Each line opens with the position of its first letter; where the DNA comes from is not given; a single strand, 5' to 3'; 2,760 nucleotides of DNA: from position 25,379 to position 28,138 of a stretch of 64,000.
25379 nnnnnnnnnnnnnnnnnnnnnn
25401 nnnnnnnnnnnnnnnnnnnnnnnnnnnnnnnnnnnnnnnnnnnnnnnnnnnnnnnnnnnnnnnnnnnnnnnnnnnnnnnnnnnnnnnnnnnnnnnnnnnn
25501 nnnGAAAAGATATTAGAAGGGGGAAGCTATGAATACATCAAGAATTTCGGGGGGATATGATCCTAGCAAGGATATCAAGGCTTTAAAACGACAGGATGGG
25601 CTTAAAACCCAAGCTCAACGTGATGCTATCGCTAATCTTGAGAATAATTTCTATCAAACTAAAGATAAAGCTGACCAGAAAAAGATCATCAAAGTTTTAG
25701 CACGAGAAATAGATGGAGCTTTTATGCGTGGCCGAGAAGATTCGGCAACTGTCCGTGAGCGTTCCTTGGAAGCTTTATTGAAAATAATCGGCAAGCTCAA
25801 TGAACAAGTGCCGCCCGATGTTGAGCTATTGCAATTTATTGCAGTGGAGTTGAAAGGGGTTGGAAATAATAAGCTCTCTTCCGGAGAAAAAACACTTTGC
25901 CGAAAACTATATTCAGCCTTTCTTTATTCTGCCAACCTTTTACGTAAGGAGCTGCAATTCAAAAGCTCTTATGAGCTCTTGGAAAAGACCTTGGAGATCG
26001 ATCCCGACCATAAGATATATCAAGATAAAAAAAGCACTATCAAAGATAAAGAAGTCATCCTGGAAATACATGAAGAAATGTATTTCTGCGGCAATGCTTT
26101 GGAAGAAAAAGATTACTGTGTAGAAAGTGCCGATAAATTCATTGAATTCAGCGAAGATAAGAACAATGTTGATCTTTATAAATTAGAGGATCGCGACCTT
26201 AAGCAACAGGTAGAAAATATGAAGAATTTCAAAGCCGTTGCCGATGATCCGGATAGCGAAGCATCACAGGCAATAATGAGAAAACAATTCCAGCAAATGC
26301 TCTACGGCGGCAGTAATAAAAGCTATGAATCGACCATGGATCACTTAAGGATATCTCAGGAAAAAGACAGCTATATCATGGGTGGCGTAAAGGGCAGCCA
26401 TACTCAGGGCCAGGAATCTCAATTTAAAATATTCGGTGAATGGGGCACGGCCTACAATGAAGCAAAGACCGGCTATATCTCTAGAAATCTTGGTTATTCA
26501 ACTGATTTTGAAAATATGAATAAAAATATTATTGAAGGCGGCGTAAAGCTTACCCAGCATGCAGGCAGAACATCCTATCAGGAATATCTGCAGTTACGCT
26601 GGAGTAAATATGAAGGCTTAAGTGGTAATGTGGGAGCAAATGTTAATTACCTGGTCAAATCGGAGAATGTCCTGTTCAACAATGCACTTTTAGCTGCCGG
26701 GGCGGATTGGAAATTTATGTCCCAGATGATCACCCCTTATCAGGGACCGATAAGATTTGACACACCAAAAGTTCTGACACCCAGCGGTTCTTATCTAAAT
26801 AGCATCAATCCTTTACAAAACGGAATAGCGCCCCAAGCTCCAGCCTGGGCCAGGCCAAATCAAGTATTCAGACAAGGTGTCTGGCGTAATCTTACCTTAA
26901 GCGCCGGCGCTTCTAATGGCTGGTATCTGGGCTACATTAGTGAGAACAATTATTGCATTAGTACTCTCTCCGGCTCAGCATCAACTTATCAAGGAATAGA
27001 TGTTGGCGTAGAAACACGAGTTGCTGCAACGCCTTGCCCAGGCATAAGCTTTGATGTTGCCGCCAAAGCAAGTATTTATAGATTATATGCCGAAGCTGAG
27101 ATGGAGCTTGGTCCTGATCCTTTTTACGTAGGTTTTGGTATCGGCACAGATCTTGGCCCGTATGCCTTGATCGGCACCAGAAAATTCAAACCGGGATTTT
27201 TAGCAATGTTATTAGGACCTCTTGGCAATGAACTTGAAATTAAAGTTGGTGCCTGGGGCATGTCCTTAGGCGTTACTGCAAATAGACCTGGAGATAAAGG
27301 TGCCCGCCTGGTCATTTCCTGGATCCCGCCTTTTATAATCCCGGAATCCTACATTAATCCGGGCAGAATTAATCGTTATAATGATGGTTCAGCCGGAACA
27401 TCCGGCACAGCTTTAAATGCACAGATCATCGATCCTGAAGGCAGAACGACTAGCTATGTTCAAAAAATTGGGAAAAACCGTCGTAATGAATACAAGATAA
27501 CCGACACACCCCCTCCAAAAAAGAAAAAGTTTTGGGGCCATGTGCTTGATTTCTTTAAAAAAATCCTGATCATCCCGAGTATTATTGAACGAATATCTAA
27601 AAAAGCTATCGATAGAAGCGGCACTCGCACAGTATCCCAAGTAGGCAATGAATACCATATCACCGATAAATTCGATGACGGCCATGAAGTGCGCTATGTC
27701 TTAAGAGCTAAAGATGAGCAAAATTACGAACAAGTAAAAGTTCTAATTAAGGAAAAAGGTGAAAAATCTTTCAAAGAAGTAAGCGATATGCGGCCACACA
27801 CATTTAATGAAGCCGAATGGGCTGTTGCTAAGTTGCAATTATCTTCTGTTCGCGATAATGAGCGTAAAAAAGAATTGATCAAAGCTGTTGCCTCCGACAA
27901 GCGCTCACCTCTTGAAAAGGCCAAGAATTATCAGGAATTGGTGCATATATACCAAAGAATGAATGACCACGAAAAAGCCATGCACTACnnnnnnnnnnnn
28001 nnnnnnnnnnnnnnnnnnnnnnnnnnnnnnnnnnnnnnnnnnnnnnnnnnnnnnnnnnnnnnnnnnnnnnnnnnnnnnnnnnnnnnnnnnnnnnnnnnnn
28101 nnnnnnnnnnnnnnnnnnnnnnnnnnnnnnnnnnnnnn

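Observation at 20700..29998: Orphan three-gene cluster of large, signal-peptide-less proteins inside the outer-membrane biogenesis neighbourhood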

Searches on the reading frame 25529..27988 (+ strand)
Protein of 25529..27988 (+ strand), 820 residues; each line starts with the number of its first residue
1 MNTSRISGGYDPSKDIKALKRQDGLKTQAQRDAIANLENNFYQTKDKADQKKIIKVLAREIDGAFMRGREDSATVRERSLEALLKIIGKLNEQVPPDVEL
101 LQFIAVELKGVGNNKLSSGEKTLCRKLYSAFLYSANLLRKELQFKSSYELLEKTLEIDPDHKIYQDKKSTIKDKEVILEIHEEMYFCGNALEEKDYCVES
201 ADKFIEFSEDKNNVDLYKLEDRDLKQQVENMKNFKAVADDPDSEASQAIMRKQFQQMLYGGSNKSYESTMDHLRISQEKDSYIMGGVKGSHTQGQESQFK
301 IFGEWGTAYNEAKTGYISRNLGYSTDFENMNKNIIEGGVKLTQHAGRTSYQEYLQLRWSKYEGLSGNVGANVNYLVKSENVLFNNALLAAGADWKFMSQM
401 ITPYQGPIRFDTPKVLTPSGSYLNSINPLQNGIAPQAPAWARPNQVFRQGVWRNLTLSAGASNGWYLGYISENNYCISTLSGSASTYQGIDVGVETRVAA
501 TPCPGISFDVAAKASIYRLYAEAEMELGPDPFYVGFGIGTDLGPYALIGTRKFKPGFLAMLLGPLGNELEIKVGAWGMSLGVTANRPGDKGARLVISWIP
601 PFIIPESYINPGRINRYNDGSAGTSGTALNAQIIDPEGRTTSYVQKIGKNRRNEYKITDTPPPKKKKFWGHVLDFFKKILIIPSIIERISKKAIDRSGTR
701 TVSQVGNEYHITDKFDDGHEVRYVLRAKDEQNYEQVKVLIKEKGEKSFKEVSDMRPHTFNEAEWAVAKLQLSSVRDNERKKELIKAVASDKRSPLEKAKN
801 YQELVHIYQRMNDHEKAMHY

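Call 18: search_protein_representatives(protein=window:25529-27988:+)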
Query: 820 residues. Proteins with E-value up to 0.001 (for the whole library): 2; up to 1e-10: 2; up to 1e-30: 2. The best 2 are listed.
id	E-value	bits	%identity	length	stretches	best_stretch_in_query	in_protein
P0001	0.0e+00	1870.2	100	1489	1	1-820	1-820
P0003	5.9e-95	335.7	33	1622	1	18-819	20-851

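Call 54: list_cluster_members(proteins=[P0003, L001:6708-9782:+, L001:1117-2397:+, L001:17682-18779:-, L001:16244-17134:-])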
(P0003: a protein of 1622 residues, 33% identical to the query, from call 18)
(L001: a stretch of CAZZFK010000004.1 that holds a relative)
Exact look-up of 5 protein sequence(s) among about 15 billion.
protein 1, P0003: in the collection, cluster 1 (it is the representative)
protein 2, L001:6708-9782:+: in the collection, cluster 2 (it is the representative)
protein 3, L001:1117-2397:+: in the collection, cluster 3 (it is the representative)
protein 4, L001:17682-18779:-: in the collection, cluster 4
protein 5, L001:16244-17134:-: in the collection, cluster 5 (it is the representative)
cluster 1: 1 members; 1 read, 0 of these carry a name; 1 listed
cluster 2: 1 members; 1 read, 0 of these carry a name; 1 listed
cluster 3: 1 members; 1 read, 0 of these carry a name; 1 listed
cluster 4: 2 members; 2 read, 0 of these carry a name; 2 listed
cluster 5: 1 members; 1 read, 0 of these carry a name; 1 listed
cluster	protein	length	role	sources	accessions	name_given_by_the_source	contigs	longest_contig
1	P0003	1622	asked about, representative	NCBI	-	-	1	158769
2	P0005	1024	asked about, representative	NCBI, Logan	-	-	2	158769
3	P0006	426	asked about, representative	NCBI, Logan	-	-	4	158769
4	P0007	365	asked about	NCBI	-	-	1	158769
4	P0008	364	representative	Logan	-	-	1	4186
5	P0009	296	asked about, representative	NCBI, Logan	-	-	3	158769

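Call 73: search_dna_similar(query=window:25529-27988:+, collection=phages, mode=protein, max_evalue=0.001, max_rows=5)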
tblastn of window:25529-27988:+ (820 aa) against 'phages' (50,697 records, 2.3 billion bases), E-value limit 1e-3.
No match.

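Call 76: search_dna_similar(query=window:25529-27988:+, collection=plasmids, mode=protein, max_evalue=0.001, max_rows=5)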
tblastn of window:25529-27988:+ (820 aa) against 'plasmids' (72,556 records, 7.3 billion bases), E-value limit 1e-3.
No match.
